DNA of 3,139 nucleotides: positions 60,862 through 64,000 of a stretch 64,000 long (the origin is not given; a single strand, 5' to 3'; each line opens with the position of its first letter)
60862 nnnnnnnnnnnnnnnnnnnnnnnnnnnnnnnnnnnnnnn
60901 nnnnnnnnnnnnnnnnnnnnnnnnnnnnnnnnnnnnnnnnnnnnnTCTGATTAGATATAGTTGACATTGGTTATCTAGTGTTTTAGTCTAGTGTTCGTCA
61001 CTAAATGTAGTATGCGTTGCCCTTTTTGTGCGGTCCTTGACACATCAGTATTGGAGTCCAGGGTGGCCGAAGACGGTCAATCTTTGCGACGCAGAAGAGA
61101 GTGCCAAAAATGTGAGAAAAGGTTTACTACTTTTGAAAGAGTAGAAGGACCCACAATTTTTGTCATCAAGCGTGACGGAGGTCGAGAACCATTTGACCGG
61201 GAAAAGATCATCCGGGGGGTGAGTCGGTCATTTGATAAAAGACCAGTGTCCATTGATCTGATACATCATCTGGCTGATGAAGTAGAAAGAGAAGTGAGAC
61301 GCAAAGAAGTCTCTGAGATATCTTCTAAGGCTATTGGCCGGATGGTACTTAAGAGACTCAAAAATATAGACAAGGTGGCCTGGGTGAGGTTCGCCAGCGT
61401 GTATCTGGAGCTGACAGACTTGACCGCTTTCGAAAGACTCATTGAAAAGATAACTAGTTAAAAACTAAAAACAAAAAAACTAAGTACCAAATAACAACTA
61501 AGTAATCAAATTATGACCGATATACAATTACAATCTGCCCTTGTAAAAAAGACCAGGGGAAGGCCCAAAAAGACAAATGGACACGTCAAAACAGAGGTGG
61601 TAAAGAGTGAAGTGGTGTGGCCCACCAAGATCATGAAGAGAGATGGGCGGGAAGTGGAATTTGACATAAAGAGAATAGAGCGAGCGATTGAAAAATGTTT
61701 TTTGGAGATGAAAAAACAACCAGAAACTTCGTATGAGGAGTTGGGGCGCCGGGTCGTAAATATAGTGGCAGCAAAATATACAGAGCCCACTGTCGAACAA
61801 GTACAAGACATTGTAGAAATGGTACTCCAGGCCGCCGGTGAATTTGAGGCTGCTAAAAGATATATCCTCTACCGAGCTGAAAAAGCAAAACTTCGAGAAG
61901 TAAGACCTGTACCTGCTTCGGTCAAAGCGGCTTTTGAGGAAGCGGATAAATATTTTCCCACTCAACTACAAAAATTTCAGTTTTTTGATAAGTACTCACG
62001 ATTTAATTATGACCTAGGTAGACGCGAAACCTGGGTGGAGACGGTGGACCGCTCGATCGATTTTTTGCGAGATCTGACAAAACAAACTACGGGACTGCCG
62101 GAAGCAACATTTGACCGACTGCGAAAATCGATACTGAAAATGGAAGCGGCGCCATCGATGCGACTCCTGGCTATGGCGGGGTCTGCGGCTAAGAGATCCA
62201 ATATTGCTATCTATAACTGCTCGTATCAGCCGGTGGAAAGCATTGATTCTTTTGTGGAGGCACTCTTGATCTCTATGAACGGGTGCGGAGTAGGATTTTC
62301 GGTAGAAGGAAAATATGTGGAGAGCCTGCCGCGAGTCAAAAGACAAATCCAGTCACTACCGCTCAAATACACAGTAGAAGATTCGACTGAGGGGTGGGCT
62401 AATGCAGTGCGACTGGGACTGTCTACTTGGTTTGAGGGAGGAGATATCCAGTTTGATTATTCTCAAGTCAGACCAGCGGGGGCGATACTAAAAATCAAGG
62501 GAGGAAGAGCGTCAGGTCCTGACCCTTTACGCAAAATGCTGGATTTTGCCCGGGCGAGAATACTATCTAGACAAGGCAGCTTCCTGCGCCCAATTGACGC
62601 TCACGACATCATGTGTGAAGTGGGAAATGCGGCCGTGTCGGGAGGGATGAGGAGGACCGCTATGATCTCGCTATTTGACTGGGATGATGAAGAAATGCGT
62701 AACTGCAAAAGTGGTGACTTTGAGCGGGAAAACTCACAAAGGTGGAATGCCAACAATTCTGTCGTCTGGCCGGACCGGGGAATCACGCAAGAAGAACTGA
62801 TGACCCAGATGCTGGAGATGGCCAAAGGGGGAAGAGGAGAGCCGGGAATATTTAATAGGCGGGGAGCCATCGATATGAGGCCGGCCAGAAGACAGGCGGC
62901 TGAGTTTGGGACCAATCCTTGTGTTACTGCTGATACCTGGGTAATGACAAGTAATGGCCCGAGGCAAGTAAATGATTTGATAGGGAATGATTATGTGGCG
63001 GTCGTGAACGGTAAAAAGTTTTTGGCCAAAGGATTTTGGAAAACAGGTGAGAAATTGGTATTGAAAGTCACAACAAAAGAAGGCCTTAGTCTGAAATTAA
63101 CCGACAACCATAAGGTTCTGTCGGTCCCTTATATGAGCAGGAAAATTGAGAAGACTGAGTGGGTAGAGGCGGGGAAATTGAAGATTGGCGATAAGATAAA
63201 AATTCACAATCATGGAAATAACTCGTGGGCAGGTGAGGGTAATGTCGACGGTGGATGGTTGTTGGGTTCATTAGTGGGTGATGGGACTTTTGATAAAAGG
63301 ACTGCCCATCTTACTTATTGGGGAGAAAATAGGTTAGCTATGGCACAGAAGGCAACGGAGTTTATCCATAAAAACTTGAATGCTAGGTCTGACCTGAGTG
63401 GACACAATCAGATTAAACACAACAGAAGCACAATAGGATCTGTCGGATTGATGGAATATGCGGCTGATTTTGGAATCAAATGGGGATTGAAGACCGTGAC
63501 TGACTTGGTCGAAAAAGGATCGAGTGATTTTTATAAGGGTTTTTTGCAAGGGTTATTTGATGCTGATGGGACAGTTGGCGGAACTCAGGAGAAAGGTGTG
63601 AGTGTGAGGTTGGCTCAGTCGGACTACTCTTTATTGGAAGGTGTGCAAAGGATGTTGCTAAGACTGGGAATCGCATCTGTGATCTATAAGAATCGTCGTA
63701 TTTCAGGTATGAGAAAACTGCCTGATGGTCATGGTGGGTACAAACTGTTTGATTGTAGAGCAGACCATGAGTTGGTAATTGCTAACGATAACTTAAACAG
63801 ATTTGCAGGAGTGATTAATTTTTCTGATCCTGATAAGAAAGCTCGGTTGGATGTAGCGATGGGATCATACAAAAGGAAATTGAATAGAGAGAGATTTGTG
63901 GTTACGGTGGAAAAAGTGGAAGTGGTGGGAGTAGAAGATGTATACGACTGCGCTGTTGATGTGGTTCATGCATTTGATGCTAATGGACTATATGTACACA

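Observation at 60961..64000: nrdR followed by a ribonucleotide reductase gene split by a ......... intein exactly at the catalytic N-P-C site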

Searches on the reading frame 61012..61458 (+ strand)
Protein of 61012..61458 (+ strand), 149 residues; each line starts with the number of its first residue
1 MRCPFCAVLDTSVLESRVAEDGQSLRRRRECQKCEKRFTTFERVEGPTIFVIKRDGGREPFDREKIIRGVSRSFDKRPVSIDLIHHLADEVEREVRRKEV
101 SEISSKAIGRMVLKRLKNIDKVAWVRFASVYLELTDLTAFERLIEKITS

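Call 6: search_protein_families(library=pfam, proteins=[window:61012-61458:+], max_evalue=0.01)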
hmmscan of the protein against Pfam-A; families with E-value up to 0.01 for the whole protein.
window:61012-61458:+ (149 aa): 2 families
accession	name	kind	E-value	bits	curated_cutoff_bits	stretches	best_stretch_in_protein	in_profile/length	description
PF03477.21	ATP-cone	-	6e-22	78.4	25.8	1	50-134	2-85/88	ATP cone domain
PF22811.2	Zn_ribbon_NrdR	-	3.8e-19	68.8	27.2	1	1-42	1-42/42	Transcriptional repressor NrdR-like, N-terminal domain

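Call 7: find_encoding_contigs(protein=window:61012-61458:+, flank=10000, max_places=6)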
Protein window:61012-61458:+ (149 aa): 1 contig read that carries it; 1 place shown.
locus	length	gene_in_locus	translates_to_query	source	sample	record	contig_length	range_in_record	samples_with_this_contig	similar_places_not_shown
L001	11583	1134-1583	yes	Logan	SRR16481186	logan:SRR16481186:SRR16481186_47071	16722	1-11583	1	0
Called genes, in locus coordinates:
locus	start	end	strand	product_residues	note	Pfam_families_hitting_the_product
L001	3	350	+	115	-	?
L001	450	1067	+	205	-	PF18915:DUF5667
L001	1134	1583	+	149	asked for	PF22811:Zn_ribbon_NrdR, PF03477:ATP-cone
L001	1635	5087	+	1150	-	PF03477:ATP-cone, PF17975:RNR_Alpha (weak), PF14890:Intein_splicing, PF14528:LAGLIDADG_3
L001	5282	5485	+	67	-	PF07866:DUF1653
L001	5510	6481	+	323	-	PF00288:GHMP_kinases_N, PF08544:GHMP_kinases_C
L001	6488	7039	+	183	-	PF13580:SIS_2, PF01380:SIS (faint)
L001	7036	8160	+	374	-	PF01073:3Beta_HSD, PF01370:Epimerase, PF02719:Polysacc_synt_2 (weak), PF07993:NAD_binding_4, PF16363:GDP_Man_Dehyd, PF01370:Epimerase, PF16363:GDP_Man_Dehyd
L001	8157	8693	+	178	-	PF01923:Cob_adeno_trans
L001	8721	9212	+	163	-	-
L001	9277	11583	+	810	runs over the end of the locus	PF26449:DUF8128, PF01935:DUF87 (weak), PF10412:TrwB_AAD_bind (faint), PF12696:TraG-D_C (weak)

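Call 23: find_related_loci(query=window:61012-61458:+, collection=genome_contigs, flank=6000)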
Query window:61012-61458:+ (149 aa) in genome_contigs; peptide patterns used: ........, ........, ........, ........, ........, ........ (x = any residue, [..] = any of these).
599 stretches matched a pattern (row limit reached: there are more); 222 encode a relative of the query (tblastn E <= 1e-3); the best 80 are kept; 80 distinct loci.
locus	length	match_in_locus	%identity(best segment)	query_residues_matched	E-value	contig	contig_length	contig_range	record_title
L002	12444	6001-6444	86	1-148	1e-82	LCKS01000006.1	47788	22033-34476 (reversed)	MAG: Candidatus Amesbacteria bacterium GW2011_GWC2_45_19 UX05_C0006, whole genome shotgun sequence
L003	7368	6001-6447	84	1-149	2e-82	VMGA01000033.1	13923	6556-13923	MAG: Microgenomates group bacterium Gr01-1014_16 G01um101416_scaffold_3463, whole genome shotgun sequence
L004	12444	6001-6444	86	1-148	1e-82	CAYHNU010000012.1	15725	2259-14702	MAG TPA_asm: uncultured Gammaproteobacteria bacterium isolate ERP119705_co13_425 genome assembly, contig: NODE_4677_leng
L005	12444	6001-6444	86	1-148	7e-82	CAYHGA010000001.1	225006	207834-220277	MAG TPA_asm: uncultured Gammaproteobacteria bacterium isolate ERP119705_co10_249 genome assembly, contig: NODE_10_length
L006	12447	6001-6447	82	1-149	2e-80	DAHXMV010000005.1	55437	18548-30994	MAG TPA_asm: Candidatus Amesbacteria bacterium isolate clean1627 NODE_5_length_55437_cov_12.638150, whole genome shotgun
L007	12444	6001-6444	83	1-148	5e-80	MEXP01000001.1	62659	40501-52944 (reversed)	MAG: Candidatus Amesbacteria bacterium RIFCSPLOWO2_01_FULL_49_25 rifcsplowo2_01_scaffold_1027, whole genome shotgun sequ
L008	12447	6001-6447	81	1-149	8e-80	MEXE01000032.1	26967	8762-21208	MAG: Candidatus Amesbacteria bacterium RBG_19FT_COMBO_48_16 rbg_19ft_combo_scaffold_354, whole genome shotgun sequence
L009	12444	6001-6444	79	1-148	6e-78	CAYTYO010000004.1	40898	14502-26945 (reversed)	MAG TPA_asm: uncultured Gammaproteobacteria bacterium isolate SRP170004_co1_592 genome assembly, contig: NODE_1263_lengt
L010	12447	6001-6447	79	1-149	9e-78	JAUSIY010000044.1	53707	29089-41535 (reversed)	MAG: bacterium isolate E14_metabat.bin.279 E14_k141_1330225, whole genome shotgun sequence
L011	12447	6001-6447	79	1-149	2e-77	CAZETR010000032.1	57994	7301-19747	MAG TPA_asm: uncultured Gammaproteobacteria bacterium isolate binchicken_co203_46 genome assembly, contig: k141_4018388,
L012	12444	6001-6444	81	1-148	1e-73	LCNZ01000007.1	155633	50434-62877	MAG: Candidatus Amesbacteria bacterium GW2011_GWB1_47_19 UX91_C0007, whole genome shotgun sequence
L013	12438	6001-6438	61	1-146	2e-59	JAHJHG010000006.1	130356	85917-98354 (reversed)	MAG: Patescibacteria group bacterium isolate Modern_marine_planktonic.mb.16 Modern_marine_plan.mb.16_k141_637591, whole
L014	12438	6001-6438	60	1-146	1e-58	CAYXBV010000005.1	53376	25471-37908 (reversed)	MAG TPA_asm: uncultured Gammaproteobacteria bacterium isolate SRP191223_co1_10 genome assembly, contig: NODE_376_length_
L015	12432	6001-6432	65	1-144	1e-58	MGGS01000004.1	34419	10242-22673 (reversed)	MAG: Candidatus Woesebacteria bacterium RIFCSPHIGHO2_02_FULL_42_20 rifcsphigho2_02_scaffold_1584, whole genome shotgun s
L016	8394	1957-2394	64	1-147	2e-57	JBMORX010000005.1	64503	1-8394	MAG: Patescibacteria group bacterium isolate Betzabe_MAG191 MAG191_5, whole genome shotgun sequence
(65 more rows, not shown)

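Call 29: search_protein_families(library=ncbifam, proteins=[window:61012-61458:+], max_evalue=0.001)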
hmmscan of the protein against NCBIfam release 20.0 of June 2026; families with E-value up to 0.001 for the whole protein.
window:61012-61458:+ (149 aa): 3 families
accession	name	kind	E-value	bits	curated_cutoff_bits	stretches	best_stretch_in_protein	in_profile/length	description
TIGR00244.1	TIGR00244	equivalog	1e-53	181.3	124.65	1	1-146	1-146/147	transcriptional regulator NrdR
NF006732.0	PRK09263.1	equivalog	7.8e-05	21.3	657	1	49-131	3-84/712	anaerobic ribonucleoside-triphosphate reductase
NF009028.0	PRK12364.1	equivalog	0.00026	19.1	1377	1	51-116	3-72/842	ribonucleoside-diphosphate reductase subunit alpha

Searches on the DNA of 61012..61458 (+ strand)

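Call 63: search_rna_families(sources=[L001], threshold=gathering)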
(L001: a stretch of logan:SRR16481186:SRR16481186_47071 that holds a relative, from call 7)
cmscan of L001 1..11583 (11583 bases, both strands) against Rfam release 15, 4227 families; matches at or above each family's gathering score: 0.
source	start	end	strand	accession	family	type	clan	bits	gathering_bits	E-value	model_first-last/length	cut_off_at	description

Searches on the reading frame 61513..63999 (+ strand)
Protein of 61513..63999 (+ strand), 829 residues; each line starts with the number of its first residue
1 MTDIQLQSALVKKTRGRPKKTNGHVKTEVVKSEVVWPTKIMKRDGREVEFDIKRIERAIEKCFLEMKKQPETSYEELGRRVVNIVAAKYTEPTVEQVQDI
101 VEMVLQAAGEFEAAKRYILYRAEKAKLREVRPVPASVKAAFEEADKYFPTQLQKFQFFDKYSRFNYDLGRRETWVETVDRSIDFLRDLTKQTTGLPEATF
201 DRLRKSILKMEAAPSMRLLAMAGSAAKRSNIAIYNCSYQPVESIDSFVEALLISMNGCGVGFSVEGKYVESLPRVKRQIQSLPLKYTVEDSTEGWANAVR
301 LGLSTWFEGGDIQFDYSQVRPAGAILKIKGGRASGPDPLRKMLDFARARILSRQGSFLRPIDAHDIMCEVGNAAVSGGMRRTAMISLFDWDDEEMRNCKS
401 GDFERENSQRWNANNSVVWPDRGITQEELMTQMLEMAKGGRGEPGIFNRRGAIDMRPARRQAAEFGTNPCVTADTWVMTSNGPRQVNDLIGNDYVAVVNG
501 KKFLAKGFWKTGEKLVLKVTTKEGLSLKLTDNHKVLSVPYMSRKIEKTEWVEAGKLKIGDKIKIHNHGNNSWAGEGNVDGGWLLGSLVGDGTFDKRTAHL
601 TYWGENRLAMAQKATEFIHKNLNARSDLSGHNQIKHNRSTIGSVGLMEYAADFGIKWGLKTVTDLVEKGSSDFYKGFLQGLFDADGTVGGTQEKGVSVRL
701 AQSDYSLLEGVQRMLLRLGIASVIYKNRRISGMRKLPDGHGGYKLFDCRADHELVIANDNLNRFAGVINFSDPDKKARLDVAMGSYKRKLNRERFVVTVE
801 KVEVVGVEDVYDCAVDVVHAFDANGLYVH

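Call 6: search_protein_families(library=pfam, proteins=[window:61513-63999:+], max_evalue=0.01)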
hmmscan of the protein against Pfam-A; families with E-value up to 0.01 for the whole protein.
window:61513-63999:+ (829 aa): 5 families
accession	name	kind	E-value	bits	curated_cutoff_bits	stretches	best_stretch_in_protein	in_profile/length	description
PF14528.11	LAGLIDADG_3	-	5.5e-23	81.5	22.5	1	672-768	1-81/82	LAGLIDADG-like domain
PF03477.21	ATP-cone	-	1.8e-19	70.5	25.8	1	39-124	2-86/88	ATP cone domain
PF14890.11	Intein_splicing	-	4e-09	36.9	35.8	1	505-829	38-154/155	Intein splicing domain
PF17975.6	RNR_Alpha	-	9.9e-07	29.7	26.4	1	141-193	9-61/101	Ribonucleotide reductase alpha domain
PF21995.1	RNR-II_ins_dom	-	4e-05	24.3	27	1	284-343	35-100/107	B12-dependent ribonucleotide reductase, insertion domain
